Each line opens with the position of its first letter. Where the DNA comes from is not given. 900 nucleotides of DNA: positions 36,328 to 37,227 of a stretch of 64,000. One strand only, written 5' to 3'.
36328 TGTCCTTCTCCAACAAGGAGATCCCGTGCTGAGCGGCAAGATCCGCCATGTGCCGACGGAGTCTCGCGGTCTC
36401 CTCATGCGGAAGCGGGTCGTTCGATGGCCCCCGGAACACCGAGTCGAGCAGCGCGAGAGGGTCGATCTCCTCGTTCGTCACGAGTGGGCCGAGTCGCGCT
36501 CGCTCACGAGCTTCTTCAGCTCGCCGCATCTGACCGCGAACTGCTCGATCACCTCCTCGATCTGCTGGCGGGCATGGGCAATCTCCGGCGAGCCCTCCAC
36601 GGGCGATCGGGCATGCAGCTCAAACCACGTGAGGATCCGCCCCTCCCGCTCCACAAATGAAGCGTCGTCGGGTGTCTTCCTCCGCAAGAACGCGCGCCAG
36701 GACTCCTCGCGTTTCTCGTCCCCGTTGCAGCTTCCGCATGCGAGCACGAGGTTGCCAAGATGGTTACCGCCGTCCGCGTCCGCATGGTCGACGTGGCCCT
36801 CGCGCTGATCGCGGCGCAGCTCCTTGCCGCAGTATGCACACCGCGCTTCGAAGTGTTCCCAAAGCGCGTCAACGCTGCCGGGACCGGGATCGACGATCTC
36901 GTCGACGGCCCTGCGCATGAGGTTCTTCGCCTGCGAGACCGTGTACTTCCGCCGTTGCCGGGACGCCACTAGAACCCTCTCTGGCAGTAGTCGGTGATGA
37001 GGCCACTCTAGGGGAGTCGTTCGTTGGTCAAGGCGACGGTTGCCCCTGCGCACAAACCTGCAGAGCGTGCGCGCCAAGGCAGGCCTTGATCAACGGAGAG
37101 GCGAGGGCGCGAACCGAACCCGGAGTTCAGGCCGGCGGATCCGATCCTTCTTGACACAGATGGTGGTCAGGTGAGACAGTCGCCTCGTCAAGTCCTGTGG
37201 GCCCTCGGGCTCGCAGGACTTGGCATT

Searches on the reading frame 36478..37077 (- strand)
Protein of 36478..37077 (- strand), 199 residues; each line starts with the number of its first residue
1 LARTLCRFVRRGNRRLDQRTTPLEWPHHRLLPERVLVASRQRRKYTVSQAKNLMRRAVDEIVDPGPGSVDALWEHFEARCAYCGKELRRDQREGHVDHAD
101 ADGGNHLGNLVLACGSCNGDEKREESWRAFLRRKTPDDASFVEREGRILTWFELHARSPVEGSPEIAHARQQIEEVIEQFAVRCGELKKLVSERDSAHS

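Call 40: search_protein_families(library=pfam, proteins=[window:36478-37077:-], max_evalue=0.001)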
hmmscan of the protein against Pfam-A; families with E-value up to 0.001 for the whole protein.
window:36478-37077:- (199 aa): 2 families
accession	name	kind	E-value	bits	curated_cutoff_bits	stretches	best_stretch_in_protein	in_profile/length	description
PF01844.29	HNH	-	2.6e-05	24.7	21.4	1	80-122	1-45/47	HNH endonuclease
PF02945.21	Endonuclease_7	-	0.00065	20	23.6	0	70-123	16-65/82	Recombination endonuclease VII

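Call 66: search_protein_families(library=padloc, proteins=[window:36478-37077:-], max_evalue=0.001)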
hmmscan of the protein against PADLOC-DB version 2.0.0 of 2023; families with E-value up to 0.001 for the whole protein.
window:36478-37077:- (199 aa): 4 families
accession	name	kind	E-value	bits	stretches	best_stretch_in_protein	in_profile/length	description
PDLC00337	PtuB1|PtuB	-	6e-05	21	1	70-125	49-107/216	Unknown function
PDLC00315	PtuB1|PtuB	-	6.9e-05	20.7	1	70-125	23-79/227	Unknown function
PDLC00313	PtuB1|PtuB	-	0.00038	18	1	73-134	47-113/240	Unknown function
PDLC00312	PtuB1|PtuB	-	0.00055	17.7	1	72-122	53-109/209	Unknown function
